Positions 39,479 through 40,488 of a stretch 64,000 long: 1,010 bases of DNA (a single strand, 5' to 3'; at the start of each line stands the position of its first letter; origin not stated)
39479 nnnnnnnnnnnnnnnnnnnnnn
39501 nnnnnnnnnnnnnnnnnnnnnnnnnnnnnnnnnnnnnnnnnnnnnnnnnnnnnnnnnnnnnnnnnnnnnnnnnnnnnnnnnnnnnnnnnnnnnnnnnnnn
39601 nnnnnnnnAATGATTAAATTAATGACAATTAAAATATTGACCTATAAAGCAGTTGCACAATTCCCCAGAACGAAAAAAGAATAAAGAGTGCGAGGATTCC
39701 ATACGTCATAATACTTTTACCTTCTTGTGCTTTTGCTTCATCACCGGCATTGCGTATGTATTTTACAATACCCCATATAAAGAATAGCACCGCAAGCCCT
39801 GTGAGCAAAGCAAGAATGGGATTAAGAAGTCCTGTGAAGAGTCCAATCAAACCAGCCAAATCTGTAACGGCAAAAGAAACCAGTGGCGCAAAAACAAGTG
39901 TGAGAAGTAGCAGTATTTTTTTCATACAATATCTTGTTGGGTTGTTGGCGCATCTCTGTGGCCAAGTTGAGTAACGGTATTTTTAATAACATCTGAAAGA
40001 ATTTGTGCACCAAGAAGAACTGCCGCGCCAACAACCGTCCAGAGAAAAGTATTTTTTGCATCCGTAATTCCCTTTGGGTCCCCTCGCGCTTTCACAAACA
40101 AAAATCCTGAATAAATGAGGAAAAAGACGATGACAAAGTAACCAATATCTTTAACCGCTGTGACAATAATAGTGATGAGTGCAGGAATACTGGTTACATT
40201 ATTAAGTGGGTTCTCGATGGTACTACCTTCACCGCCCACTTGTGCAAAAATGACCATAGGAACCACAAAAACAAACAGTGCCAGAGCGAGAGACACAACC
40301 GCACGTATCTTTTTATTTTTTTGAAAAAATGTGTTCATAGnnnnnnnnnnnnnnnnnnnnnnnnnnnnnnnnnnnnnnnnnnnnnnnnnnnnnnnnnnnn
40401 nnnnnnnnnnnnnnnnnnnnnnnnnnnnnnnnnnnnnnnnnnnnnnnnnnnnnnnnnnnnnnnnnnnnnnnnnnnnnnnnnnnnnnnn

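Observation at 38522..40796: Six tandem paralogs of small two-helix pilin-like proteins next to a membrane-anchored solute-binding protein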

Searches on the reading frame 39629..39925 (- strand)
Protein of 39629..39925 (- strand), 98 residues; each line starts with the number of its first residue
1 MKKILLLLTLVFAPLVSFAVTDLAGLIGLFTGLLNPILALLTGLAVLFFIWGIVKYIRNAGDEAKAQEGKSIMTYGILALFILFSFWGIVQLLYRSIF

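Call 3: search_protein_families(library=pfam, proteins=[window:39629-39925:-], max_evalue=1)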
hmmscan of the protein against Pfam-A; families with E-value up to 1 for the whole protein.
window:39629-39925:- (98 aa): 4 families
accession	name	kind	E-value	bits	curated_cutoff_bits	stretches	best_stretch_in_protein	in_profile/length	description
PF18895.5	T4SS_pilin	-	9.9e-12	45.2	26.6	1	33-93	12-71/71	Type IV secretion system pilin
PF20176.3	DUF6541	-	0.00093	18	29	1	7-81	20-103/646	Family of unknown function (DUF6541)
PF09933.14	DUF2165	-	0.026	15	24.9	1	42-86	71-116/157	Predicted small integral membrane protein (DUF2165)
PF00335.26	Tetraspanin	-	0.53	10.3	32.1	1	32-96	6-72/225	Tetraspanin family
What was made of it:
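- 39629..39925 (-): P3, a core-class pilin, 98 aa. It overlaps P2 by 4 nt and ends right after helix 2. It scores 45.2 bits on PF18895 (call 3).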

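Call 4: search_protein_families(library=ncbifam, proteins=[window:39629-39925:-], max_evalue=1)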
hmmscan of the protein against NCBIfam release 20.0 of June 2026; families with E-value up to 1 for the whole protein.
window:39629-39925:- (98 aa): 3 families
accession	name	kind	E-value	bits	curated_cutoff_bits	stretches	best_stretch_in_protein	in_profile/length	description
NF045849.1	ICE_MMCAP2_0565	equivalog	1.2e-06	28.1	40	1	28-95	11-78/80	Mbov_0395 family pilin-like conjugal transfer protein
TIGR03943.1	TIGR03943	equivalog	0.14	11.5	88.8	1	35-87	10-71/221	TIGR03943 family putative permease subunit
TIGR00546.1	lnt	equivalog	0.48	9.5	132.9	1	9-61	20-75/395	apolipoprotein N-acyltransferase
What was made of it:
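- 39629..39925 (-): On NCBIfam NF045849 (Mbov_0395 pilin-like conjugal transfer protein) it scores 28.1 bits, E 1.2e-6, below the cut-off of 40 (call 4).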

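Call 17: list_cluster_members(proteins=[P0002, P0004, P0005, P0006, P0009, window:39629-39925:-, window:40800-42095:-])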
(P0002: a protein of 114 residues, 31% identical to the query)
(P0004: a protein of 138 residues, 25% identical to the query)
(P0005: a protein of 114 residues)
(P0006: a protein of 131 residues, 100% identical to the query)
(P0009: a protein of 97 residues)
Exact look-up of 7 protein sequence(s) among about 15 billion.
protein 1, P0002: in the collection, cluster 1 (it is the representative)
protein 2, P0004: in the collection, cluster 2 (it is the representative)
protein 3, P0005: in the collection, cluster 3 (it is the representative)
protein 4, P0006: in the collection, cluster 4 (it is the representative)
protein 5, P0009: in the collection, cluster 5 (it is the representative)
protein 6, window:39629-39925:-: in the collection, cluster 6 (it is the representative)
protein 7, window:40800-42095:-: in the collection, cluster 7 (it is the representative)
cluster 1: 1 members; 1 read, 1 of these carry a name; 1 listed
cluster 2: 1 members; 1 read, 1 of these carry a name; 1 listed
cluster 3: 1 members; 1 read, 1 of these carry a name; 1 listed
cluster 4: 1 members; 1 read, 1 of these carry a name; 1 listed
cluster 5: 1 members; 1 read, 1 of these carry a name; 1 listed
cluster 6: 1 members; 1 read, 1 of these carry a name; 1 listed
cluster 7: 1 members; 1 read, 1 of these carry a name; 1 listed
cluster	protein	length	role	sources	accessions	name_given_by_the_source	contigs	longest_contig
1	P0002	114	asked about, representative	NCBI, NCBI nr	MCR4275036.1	MAG: pilin [Candidatus Campbellbacteria bacterium] | pilin [Candidatus Campbellbacteria bacterium]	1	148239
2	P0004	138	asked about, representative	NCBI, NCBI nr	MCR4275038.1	MAG: TrbC/VirB2 family protein [Candidatus Campbellbacteria bacterium] | TrbC/VirB2 family protein [Candidatus Campbellbacteria bacterium]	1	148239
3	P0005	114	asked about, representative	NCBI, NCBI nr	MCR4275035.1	MAG: pilin [Candidatus Campbellbacteria bacterium] | pilin [Candidatus Campbellbacteria bacterium]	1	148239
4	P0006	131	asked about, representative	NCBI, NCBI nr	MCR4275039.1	MAG: pilin [Candidatus Campbellbacteria bacterium] | pilin [Candidatus Campbellbacteria bacterium]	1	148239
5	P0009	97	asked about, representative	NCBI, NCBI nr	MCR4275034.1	MAG: hypothetical protein NUW02_03285 [Candidatus Campbellbacteria bacterium] | hypothetical protein [Candidatus Campbellbacteria bacterium]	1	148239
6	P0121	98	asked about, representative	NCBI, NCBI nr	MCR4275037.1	MAG: pilin [Candidatus Campbellbacteria bacterium] | pilin [Candidatus Campbellbacteria bacterium]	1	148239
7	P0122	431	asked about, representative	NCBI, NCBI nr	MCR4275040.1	MAG: extracellular solute-binding protein [Candidatus Campbellbacteria bacterium] | extracellular solute-binding protein [Candidatus Campbellbacteria bacterium]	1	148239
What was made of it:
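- The depositor's annotation is pilin or TrbC/VirB2 (call 17).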

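Call 28: search_protein_families(library=pfam, proteins=[L034:857-2971:+, L008:3757-4902:-, L036:11751-13259:+, L035:11268-12284:+, L035:12297-13121:+, L026:10689-12551:+, L026:12548-14062:+, L027:13541-15379:+], max_evalue=0.01)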
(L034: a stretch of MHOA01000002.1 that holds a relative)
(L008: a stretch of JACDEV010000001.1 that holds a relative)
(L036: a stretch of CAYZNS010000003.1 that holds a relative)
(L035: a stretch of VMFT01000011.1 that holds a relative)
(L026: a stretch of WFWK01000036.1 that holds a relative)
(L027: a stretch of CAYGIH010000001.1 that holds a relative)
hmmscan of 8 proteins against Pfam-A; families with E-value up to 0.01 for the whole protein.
L034:857-2971:+ (704 aa): 5 families
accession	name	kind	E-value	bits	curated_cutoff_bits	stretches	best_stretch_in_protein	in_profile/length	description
PF00270.35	DEAD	-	7.9e-23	81.4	26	1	278-455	4-161/167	DEAD/DEAH box helicase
PF00271.37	Helicase_C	-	8.8e-19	68.2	23.5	1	498-601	10-108/110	Helicase conserved C-terminal domain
PF02559.22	CarD_TRCF_RID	-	8.2e-13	48.7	23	1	149-208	1-57/57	CarD-like/TRCF RID domain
PF04851.21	ResIII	-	6.2e-09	36.4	22.5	1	272-420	2-148/164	Type III restriction enzyme, res subunit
PF17757.6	UvrB_inter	-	1.7e-08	34.9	22.9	1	64-128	2-67/91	UvrB interaction domain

L008:3757-4902:- (381 aa): 5 families
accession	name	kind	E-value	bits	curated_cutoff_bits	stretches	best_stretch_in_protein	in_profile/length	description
PF00575.29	S1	-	3.8e-40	136.6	22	4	221-291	2-74/74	S1 RNA binding domain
PF23459.1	S1_RRP5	-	3.6e-07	31.1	27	0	305-372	1-70/72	RRP5 S1 domain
PF21543.3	CvfB_2nd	-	3.4e-05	24.1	27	0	270-291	53-75/76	Virulence regulatory factor CvfB, second domain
PF21710.3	Spt6_S1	-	0.00015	22.5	27.5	0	235-291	28-85/91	Spt6, S1/OB domain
PF24685.1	OB_RRP5_4th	-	0.0034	17.8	31.5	0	248-283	38-73/92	RRP5 OB-fold domain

L036:11751-13259:+ (502 aa): 2 families
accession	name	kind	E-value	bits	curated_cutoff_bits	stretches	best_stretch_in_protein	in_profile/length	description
PF18895.5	T4SS_pilin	-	5.8e-09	36.3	26.6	1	179-231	17-68/71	Type IV secretion system pilin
PF04956.18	TrbC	-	1.5e-05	25.5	27.9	1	168-232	39-96/98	TrbC/VIRB2 pilin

L035:11268-12284:+ (338 aa): 2 families
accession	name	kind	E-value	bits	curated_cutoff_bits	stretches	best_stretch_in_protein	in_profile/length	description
PF18895.5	T4SS_pilin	-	1.3e-07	32.1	26.6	1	67-115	21-68/71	Type IV secretion system pilin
PF18896.5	SLT_3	-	0.008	17.1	27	0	241-330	23-88/89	Lysozyme like domain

L035:12297-13121:+ (274 aa): 2 families
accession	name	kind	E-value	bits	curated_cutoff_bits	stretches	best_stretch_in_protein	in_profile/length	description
PF00041.27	fn3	-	1.4e-05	25.6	25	1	70-139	2-74/84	Fibronectin type III domain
PF02742.21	Fe_dep_repr_C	-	0.01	16.3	27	0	225-273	17-67/70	Iron dependent repressor, metal binding and dimerisation domain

L026:10689-12551:+ (620 aa): 2 families
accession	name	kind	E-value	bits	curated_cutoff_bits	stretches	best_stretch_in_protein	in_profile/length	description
PF18911.6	PKD_4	-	2.8e-07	30.9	27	1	512-578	12-67/85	PKD domain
PF00801.26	PKD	-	1.1e-05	25.8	23.5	1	536-577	31-63/80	PKD domain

L026:12548-14062:+ (504 aa): 4 families
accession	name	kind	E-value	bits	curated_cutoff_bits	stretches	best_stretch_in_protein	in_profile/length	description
PF01471.23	PG_binding_1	-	3.3e-08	34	23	1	85-151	1-57/57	Putative peptidoglycan binding domain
PF00801.26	PKD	-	7.7e-08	32.7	23.5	1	294-361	4-65/80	PKD domain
PF18911.6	PKD_4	-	1.7e-07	31.6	27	0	300-361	19-68/85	PKD domain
PF18704.7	Chromo_2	-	0.0039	17.7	25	0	206-238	11-40/68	Chromatin organization modifier domain 2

L027:13541-15379:+ (612 aa): 3 families
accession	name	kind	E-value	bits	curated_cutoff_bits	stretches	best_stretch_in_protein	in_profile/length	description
PF00005.33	ABC_tran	-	1.2e-32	113.8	25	1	383-537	1-137/137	ABC transporter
PF02463.25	SMC_N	-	2e-07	31.1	40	1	410-579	97-211/220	RecF/RecN/SMC N terminal domain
PF13304.12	AAA_21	-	1.3e-05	25.9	27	0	508-565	237-298/304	AAA domain, putative AbiEii toxin, Type IV TA system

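Call 67: search_protein_families(library=ncbifam, proteins=[L037:15130-16857:+], max_evalue=0.01)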
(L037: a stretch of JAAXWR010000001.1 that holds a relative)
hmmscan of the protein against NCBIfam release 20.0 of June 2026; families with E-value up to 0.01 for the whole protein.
L037:15130-16857:+ (575 aa): 5 families
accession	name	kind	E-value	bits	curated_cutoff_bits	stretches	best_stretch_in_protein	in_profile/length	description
NF038234.1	retron_eff_Eco8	equivalog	1.8e-11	43.4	250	1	4-98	3-92/679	retron Eco8 family effector endonuclease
NF047739.1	antiphage_MADS3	equivalog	6.3e-09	35.5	420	2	4-50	2-46/427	methylation-associated defense system AAA family ATPase MAD3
NF041760.1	PtuA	equivalog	2.1e-07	30.2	500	1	3-46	51-94/524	retron Ec78 anti-phage system effector ATPase PtuA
NF053563.1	Rkd4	equivalog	1.8e-05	23.1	860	1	4-45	3-44/747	arcadin-4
TIGR00611.2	recf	equivalog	3.8e-05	23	172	1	4-47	1-44/339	DNA replication/repair protein RecF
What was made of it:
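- Tried and rejected: None is a T4SS part (calls 28, 67).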

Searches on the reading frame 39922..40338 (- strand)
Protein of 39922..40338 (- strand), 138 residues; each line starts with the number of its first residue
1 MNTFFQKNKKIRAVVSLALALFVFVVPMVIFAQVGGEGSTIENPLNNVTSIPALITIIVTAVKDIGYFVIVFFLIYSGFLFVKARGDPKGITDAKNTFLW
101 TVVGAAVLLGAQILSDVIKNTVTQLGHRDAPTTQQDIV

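Call 3: search_protein_families(library=pfam, proteins=[window:39922-40338:-], max_evalue=1)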
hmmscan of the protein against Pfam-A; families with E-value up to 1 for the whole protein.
window:39922-40338:- (138 aa): 3 families
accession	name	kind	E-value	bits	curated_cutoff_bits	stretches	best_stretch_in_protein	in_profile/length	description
PF04956.18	TrbC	-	3.2e-08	34.1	27.9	1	1-114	1-94/98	TrbC/VIRB2 pilin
PF18895.5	T4SS_pilin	-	1.3e-07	32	26.6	1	48-118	2-71/71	Type IV secretion system pilin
PF06664.17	WLS-like_TM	-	0.0045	16.8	28.3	1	7-116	103-210/247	Wntless-like, transmembrane domain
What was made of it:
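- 39922..40338 (-): P2, a class-2 (TrbC-like) pilin, 138 aa, signal peptide ending ...VIFA|Q. It scores 34.1 bits on PF04956 TrbC (cut-off 27.9) and 32.0 bits on PF18895 (call 3).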

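Call 4: search_protein_families(library=ncbifam, proteins=[window:39922-40338:-], max_evalue=1)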
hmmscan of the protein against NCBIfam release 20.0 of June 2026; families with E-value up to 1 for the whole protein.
window:39922-40338:- (138 aa): 2 families
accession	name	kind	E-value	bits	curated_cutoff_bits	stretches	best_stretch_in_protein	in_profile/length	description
NF045849.1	ICE_MMCAP2_0565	equivalog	0.01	15.5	40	1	49-121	7-79/80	Mbov_0395 family pilin-like conjugal transfer protein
NF005623.0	PRK07375.2-2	equivalog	0.034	14.4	81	1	4-65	17-77/93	putative monovalent cation/H+ antiporter subunit C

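Call 54: search_solved_structures(query=A3, max_evalue=10, show_alignments=3)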
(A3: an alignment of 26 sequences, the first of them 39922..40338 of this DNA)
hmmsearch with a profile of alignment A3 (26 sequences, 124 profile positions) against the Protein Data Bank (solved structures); distinct sequences matched with E-value up to 10: 0.
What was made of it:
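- Tried and rejected: The class-2 profile gave nothing (call 54).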

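Call 95: search_protein_families(library=pfam, alignment_id=A3, max_evalue=0.001)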
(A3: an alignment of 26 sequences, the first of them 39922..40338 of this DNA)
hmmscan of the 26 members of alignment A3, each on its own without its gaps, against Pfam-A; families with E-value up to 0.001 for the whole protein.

A. member 1, window:39922-40338:- (138 aa): 2 families
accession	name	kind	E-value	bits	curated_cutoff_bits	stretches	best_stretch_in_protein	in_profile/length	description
PF04956.18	TrbC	-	3.2e-08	34.1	27.9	1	1-114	1-94/98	TrbC/VIRB2 pilin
PF18895.5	T4SS_pilin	-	1.3e-07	32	26.6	1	48-118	2-71/71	Type IV secretion system pilin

B. families by the number of members that match (of 26 scanned): 4 families
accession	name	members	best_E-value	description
PF18895.5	T4SS_pilin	26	7.4e-12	Type IV secretion system pilin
PF04956.18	TrbC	23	4.7e-09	TrbC/VIRB2 pilin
PF19607.4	DUF6112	2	0.00047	Family of unknown function (DUF6112)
PF01554.23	MatE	1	0.0002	MatE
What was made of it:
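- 39922..40338 (-): Of 26 orthologues, 23 match TrbC and all 26 match PF18895 (call 95).
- On Pfam PF04956 TrbC/VirB2 pilin: Of 26 class-2 orthologues, 23 match at E<=1e-3 (call 95).
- The proteins are homologous to TrbC/VirB2 (calls 3, 95).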
